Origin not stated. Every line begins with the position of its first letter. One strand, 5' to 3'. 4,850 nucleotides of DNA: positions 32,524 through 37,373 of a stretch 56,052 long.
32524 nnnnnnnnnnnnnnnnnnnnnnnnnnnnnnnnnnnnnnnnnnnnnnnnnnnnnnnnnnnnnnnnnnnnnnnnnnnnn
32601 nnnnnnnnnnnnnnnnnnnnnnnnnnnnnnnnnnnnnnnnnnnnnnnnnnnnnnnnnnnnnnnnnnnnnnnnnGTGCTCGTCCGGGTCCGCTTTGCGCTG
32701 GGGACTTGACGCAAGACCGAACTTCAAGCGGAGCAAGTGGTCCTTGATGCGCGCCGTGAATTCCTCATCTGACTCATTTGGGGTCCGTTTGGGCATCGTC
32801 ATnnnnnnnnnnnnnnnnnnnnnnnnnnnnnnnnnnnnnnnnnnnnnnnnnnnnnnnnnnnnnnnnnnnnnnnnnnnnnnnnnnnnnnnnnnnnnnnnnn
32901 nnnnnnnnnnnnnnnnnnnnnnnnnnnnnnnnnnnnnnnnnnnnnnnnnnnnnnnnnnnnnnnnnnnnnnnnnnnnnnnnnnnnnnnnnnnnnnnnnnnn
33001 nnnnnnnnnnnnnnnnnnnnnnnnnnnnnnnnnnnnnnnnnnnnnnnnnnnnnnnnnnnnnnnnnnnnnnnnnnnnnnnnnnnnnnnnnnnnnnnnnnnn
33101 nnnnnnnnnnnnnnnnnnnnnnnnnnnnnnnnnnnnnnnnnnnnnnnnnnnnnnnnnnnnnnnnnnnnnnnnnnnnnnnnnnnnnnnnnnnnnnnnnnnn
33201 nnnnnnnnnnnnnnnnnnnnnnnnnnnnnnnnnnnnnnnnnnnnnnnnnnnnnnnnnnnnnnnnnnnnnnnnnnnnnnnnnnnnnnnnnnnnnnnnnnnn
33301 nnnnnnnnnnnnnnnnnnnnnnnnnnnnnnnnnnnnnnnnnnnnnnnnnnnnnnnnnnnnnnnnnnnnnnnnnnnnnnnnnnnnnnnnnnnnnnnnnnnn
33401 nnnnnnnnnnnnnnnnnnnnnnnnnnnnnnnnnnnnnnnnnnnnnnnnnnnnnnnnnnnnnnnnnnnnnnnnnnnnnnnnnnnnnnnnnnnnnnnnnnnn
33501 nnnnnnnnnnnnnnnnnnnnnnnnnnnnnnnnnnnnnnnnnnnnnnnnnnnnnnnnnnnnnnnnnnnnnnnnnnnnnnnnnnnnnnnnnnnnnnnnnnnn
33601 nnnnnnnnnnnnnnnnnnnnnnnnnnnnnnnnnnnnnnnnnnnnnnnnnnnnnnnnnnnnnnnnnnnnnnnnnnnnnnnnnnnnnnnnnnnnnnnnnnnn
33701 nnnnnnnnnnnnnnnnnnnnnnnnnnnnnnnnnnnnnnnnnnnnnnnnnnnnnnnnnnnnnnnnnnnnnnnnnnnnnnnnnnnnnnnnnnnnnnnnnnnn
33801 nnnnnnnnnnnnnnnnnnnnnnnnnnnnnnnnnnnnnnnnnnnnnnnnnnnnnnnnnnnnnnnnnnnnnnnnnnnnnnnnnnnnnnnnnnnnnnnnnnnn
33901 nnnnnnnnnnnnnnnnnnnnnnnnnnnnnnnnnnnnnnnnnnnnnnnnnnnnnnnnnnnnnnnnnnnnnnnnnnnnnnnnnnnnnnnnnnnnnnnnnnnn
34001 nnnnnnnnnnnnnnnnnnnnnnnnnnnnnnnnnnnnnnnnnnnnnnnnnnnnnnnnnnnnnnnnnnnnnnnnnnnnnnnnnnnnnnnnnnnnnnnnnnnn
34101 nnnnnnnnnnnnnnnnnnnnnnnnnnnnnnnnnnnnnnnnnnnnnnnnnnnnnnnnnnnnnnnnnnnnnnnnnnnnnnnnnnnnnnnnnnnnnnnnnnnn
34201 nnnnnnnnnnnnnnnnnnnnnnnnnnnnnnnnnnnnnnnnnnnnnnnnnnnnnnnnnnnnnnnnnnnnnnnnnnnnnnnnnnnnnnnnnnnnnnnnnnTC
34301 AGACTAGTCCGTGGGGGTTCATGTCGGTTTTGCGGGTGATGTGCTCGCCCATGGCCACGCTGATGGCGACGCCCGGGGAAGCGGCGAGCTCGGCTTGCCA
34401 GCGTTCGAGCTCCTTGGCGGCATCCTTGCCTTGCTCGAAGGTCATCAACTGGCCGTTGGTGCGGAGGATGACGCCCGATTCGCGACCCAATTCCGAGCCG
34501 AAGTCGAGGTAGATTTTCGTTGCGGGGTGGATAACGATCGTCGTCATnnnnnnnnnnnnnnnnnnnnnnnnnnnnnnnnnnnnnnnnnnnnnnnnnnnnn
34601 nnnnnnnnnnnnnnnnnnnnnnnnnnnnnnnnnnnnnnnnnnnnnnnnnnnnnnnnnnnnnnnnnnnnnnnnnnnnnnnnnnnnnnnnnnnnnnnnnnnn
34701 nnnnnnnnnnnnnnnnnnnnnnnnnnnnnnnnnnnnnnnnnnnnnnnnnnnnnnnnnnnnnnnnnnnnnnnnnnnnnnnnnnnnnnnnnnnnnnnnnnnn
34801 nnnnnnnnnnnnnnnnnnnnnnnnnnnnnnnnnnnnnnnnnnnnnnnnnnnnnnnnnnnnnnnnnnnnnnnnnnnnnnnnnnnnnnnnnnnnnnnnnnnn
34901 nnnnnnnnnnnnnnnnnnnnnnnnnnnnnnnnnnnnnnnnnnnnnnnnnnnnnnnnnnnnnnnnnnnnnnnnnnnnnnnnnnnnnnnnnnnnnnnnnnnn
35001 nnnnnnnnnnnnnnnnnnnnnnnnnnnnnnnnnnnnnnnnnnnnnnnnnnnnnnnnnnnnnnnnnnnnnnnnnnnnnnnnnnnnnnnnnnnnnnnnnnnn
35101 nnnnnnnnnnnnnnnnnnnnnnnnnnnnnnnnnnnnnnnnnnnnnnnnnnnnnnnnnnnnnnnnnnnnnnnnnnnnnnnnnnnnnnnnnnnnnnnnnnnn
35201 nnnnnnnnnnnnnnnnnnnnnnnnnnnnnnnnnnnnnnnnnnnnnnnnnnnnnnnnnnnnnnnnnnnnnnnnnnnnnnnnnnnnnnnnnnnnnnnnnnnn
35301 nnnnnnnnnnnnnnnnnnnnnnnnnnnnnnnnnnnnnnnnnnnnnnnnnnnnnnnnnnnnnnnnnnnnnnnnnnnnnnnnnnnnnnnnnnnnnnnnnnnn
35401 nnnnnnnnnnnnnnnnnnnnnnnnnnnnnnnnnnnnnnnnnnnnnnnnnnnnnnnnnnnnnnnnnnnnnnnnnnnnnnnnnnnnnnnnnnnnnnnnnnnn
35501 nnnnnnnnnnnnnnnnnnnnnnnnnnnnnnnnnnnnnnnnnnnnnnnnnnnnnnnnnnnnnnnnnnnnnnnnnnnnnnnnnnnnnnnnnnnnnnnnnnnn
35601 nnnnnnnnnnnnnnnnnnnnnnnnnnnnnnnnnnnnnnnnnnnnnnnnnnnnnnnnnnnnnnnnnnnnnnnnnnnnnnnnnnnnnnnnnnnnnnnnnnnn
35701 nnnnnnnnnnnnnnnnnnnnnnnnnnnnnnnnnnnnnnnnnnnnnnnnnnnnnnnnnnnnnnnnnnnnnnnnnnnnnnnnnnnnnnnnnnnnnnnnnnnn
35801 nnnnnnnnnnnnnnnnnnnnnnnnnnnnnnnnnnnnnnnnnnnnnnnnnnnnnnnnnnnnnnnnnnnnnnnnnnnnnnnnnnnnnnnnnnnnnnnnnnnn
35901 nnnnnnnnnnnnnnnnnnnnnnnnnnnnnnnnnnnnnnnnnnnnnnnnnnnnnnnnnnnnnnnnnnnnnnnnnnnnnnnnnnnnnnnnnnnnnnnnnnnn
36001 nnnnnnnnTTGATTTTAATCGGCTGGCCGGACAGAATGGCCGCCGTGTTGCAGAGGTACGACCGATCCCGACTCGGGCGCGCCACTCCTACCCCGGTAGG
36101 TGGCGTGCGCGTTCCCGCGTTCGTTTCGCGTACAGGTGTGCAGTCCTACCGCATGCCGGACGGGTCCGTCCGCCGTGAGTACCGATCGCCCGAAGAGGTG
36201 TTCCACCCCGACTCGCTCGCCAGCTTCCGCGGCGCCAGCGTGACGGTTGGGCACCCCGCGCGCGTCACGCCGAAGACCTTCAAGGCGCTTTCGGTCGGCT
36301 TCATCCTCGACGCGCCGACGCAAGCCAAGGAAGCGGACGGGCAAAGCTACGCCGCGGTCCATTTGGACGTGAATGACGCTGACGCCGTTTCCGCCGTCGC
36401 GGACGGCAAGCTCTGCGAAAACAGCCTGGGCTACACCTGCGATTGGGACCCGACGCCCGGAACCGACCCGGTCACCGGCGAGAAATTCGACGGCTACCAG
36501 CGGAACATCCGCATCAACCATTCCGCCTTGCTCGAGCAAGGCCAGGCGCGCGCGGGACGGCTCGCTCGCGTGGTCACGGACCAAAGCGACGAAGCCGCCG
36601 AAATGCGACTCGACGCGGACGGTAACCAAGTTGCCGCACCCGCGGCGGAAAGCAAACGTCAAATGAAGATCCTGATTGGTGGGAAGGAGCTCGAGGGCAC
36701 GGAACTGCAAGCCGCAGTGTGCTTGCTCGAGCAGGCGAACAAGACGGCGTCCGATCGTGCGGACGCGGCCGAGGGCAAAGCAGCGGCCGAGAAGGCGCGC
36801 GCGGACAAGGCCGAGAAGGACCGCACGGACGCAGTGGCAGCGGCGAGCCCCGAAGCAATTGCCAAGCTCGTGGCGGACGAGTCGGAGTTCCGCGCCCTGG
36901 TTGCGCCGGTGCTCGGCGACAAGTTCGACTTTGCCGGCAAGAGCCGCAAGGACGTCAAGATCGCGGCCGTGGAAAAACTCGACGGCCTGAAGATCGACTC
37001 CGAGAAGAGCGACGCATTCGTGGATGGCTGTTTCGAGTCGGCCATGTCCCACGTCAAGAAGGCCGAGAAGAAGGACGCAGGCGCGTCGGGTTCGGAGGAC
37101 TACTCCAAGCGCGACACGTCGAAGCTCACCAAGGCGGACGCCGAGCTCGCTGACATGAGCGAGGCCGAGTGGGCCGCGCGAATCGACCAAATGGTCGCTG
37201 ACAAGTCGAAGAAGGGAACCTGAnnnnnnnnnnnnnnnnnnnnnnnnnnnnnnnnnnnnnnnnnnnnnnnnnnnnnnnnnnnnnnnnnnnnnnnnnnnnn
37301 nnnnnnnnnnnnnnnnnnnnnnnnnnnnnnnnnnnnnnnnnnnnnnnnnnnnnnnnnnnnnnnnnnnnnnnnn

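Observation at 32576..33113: Nine phased 22-bp iterons, four of them inside the coding region of a putative DNA-binding protein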

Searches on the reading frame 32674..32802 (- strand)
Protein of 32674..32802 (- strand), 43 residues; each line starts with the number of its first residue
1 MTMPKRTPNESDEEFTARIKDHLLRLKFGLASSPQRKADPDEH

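Call 56: search_protein_families(library=pfam, proteins=[window:32674-32802:-], max_evalue=10)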
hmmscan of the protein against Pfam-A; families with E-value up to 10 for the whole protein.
seq(43 aa): 0 families

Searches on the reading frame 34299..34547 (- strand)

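Call 18: search_protein_families(library=pfam, proteins=[window:34299-34547:-], max_evalue=0.1)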
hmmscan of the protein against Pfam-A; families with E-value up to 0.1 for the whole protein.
window:34299-34547:- (82 aa): 0 families

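Call 19: search_protein_families(library=phrogs, proteins=[window:34299-34547:-], max_evalue=0.1)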
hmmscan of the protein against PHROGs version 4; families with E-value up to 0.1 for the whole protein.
window:34299-34547:- (82 aa): 1 family
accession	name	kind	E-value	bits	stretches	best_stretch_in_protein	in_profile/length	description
phrog_4246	-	unknown function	0.012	16.4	1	33-55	17-39/54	-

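Call 107: search_protein_families(library=ncbifam, proteins=[window:34299-34547:-], max_evalue=0.1)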
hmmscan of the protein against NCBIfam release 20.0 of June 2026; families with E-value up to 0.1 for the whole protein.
window:34299-34547:- (82 aa): 1 family
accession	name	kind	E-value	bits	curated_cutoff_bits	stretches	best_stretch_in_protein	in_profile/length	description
NF045825.1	FAmtase_mtf2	equivalog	0.08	12.1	400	1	9-63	132-183/248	fatty-acid O-methyltransferase Mtf2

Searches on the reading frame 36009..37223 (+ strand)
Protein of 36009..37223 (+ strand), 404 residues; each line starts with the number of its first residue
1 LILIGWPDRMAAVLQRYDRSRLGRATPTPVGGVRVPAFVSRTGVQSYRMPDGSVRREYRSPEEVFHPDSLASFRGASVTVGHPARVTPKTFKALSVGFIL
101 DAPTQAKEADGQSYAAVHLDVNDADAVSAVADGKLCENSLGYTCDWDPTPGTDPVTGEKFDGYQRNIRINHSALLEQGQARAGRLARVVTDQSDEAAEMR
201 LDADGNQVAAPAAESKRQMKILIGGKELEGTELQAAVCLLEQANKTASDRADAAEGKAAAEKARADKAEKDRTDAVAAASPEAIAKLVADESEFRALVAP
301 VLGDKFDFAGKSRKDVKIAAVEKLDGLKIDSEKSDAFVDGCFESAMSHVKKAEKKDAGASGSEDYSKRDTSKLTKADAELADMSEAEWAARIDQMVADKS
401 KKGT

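Call 10: search_protein_families(library=phrogs, proteins=[window:36009-37223:+], max_evalue=0.00001)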
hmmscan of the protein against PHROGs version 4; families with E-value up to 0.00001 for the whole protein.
window:36009-37223:+ (404 aa): 7 families
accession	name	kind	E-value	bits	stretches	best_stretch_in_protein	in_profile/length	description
phrog_530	-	head and packaging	7.7e-76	256.8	1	12-397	18-380/390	head maturation protease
phrog_12864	-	head and packaging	8.3e-22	78.9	1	51-291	78-299/468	head maturation protease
phrog_1961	-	unknown function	1.8e-16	61.3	1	58-188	54-172/417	-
phrog_16985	-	unknown function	1.3e-13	51.9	1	40-293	29-266/436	-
phrog_2229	-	head and packaging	1.1e-12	49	1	58-352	61-298/428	head maturation protease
phrog_3778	-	head and packaging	2.2e-10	41.1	1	132-371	274-460/593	head maturation protease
phrog_36941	-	head and packaging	3.6e-06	28.5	1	244-381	21-158/162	head maturation protease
